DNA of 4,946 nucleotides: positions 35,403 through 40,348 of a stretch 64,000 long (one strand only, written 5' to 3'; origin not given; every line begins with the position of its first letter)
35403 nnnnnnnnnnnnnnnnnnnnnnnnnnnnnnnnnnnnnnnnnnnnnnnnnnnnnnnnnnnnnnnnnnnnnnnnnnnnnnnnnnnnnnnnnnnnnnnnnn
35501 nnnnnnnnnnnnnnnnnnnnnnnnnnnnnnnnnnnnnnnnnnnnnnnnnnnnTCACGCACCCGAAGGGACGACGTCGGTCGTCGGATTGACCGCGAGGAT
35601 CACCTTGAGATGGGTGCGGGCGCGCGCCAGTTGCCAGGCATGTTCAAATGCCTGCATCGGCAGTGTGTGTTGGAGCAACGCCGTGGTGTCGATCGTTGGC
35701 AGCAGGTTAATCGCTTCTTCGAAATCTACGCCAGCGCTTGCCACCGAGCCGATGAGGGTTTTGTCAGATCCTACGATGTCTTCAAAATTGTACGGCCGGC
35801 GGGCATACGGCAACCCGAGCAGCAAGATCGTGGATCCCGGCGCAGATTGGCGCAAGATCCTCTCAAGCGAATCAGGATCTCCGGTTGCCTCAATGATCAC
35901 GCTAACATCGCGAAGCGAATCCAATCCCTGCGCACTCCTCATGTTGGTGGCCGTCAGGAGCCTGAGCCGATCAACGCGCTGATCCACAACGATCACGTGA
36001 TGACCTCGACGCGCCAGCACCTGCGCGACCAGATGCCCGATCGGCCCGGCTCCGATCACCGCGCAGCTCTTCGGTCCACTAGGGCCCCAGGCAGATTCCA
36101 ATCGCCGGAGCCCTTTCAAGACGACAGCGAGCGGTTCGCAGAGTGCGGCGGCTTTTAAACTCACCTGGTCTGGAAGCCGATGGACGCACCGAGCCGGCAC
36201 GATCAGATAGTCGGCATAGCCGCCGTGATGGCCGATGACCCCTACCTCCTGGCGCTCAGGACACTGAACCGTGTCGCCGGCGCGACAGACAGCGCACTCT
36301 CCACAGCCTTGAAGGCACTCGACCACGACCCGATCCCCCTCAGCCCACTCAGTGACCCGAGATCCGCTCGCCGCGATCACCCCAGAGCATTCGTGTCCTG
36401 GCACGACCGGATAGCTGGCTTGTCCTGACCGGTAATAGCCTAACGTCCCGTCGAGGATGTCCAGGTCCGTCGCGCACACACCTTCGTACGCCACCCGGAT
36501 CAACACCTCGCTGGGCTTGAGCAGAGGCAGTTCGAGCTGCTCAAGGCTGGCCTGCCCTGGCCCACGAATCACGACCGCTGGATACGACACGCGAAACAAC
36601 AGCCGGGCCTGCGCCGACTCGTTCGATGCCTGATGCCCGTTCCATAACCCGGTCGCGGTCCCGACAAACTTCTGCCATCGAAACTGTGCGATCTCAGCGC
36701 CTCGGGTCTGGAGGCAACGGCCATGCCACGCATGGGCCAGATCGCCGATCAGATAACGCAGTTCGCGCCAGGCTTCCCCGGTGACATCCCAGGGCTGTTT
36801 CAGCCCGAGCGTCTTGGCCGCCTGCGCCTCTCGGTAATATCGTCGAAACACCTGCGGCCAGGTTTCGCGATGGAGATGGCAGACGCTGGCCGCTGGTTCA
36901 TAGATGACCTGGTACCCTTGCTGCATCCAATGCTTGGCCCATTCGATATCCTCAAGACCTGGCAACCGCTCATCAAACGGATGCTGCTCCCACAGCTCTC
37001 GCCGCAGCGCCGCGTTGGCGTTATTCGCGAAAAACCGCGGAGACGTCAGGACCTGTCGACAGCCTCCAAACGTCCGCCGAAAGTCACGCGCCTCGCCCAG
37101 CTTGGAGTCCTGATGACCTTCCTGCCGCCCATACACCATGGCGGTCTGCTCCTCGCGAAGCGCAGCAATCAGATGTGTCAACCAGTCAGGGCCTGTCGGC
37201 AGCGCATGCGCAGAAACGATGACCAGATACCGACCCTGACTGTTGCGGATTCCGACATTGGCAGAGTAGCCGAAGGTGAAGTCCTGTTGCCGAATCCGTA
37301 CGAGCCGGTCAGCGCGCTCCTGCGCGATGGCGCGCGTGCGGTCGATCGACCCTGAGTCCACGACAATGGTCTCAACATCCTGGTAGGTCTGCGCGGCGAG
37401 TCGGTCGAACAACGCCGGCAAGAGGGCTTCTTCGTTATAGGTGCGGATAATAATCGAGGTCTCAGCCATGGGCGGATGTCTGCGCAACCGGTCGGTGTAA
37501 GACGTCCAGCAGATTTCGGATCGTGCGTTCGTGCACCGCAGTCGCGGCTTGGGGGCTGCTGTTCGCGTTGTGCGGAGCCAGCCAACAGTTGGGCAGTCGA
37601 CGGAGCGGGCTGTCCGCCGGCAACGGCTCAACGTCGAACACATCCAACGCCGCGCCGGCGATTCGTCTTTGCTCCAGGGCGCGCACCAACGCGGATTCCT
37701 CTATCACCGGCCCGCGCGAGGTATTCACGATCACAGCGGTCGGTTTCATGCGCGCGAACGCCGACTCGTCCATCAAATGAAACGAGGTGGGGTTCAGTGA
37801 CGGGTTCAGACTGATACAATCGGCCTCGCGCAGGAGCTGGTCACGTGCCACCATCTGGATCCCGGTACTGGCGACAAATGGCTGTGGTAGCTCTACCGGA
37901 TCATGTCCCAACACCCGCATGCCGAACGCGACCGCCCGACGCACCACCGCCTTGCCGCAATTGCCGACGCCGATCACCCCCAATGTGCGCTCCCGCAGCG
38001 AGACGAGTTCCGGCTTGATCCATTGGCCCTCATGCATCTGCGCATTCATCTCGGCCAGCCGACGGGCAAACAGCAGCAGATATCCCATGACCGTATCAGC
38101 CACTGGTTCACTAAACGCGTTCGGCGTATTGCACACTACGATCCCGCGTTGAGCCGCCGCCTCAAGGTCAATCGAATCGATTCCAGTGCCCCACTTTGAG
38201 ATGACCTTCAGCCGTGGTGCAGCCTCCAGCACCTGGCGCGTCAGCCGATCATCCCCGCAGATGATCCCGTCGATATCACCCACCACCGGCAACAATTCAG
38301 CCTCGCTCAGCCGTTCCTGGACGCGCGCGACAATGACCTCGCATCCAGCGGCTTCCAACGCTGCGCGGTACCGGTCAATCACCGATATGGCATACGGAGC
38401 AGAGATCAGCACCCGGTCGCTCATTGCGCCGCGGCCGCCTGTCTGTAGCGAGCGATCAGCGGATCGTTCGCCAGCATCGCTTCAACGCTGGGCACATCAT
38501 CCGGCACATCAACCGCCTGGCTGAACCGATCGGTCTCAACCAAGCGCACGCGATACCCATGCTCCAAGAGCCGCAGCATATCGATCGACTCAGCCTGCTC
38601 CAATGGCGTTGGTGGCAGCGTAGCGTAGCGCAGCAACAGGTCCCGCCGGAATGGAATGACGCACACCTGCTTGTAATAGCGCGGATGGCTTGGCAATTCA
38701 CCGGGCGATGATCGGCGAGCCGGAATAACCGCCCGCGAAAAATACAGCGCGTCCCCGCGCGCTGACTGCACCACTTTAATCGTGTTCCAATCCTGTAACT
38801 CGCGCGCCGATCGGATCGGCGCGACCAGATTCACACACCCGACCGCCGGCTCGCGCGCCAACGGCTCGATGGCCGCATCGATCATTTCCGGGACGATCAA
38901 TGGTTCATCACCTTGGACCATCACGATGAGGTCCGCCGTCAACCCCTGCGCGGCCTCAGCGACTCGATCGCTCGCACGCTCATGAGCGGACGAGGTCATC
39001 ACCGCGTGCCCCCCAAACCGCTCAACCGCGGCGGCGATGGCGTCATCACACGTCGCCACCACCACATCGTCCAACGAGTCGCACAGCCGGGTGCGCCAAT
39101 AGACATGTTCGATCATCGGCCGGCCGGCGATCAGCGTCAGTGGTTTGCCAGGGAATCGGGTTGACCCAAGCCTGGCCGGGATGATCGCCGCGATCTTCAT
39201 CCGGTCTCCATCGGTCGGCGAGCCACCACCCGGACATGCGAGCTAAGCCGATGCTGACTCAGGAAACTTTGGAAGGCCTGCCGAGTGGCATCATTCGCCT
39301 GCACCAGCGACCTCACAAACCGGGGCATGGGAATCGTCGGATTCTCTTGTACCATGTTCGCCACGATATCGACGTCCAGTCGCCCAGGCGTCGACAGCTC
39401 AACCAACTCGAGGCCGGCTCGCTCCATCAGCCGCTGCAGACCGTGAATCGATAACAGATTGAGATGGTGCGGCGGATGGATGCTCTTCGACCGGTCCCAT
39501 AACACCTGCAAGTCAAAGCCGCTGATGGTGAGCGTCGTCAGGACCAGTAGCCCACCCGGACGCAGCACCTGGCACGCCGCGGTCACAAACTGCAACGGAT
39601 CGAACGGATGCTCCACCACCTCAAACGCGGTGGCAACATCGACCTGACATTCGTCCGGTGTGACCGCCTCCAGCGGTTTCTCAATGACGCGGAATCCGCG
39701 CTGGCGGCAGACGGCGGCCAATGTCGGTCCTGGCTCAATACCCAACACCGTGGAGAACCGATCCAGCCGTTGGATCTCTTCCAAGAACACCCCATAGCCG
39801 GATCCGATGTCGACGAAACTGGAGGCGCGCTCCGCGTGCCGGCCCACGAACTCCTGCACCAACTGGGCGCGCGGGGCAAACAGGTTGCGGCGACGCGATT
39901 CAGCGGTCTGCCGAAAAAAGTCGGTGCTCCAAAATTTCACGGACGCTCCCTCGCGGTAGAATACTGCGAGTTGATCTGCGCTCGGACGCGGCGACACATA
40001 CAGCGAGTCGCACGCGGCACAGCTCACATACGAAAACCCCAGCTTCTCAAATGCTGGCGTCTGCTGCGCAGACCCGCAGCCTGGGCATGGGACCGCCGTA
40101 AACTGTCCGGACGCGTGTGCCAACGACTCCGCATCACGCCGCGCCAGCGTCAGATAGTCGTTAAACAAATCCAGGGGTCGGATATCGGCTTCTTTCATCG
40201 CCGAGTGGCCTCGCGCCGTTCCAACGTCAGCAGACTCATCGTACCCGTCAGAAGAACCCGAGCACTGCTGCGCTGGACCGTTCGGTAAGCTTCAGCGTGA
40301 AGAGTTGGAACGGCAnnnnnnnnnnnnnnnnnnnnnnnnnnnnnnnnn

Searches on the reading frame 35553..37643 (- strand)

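Call 34: search_protein_families(library=pfam, proteins=[window:35553-37643:-], max_evalue=0.00001)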
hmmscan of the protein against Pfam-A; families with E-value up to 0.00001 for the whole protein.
window:35553-37643:- (696 aa): 5 families
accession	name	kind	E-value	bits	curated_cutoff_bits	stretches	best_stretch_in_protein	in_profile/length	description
PF08240.17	ADH_N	-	1.9e-28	99.2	23.5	1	377-492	2-104/104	Alcohol dehydrogenase GroES-like domain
PF00535.33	Glycos_transf_2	-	2.8e-24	86.4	23.3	1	63-218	1-164/168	Glycosyl transferase family 2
PF16912.11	Glu_dehyd_C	-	2.4e-14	53.7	34.9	1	499-683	4-209/211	Glucose dehydrogenase C-terminus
PF13641.12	Glyco_tranf_2_3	-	4.4e-12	46.9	27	1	62-273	3-228/230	Glycosyltransferase like family 2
PF00107.32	ADH_zinc_N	-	4.5e-10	40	31.8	1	534-648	1-127/129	Zinc-binding dehydrogenase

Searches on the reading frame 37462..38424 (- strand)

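Call 34: search_protein_families(library=pfam, proteins=[window:37462-38424:-], max_evalue=0.00001)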
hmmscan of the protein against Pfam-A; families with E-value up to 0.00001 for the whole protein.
window:37462-38424:- (320 aa): 2 families
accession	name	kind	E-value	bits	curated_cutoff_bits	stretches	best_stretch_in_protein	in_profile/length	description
PF02826.25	2-Hacid_dh_C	-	3.5e-54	183.3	25.1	1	114-287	2-178/178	D-isomer specific 2-hydroxyacid dehydrogenase, NAD binding domain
PF00389.36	2-Hacid_dh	-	9.8e-23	80.8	24.6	1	22-311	14-126/134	D-isomer specific 2-hydroxyacid dehydrogenase, catalytic domain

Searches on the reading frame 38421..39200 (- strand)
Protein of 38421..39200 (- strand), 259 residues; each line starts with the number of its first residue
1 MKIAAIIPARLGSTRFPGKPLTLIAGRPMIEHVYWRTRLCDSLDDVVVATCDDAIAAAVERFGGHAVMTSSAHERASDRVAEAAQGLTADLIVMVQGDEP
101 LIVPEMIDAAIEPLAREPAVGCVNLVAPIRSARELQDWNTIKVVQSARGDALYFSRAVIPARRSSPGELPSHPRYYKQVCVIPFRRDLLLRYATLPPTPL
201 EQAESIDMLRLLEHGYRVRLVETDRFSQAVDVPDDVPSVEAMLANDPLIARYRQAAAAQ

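Call 34: search_protein_families(library=pfam, proteins=[window:38421-39200:-], max_evalue=0.00001)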
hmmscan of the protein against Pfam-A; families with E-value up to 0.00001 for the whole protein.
window:38421-39200:- (259 aa): 2 families
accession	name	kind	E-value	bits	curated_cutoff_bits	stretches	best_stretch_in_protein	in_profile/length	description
PF02348.25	CTP_transf_3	-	2.8e-51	174.8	22.6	1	4-215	1-214/217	Cytidylyltransferase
PF12804.13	NTP_transf_3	-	4.3e-11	43.7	27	1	12-121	13-118/160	MobA-like NTP transferase domain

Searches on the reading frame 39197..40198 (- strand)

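Call 34: search_protein_families(library=pfam, proteins=[window:39197-40198:-], max_evalue=0.00001)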
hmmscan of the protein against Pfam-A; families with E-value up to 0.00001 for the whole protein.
window:39197-40198:- (333 aa): 4 families
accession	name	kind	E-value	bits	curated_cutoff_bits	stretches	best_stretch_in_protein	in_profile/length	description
PF13489.12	Methyltransf_23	-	2.1e-19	70.3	27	1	106-268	5-164/164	Methyltransferase domain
PF08241.18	Methyltransf_11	-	1e-12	49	21.2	1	129-220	1-95/95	Methyltransferase domain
PF08242.18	Methyltransf_12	-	1.5e-08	35.7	30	1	129-218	1-98/98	Methyltransferase domain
PF13649.12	Methyltransf_25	-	3.5e-08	34.5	27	1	129-216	2-97/97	Methyltransferase domain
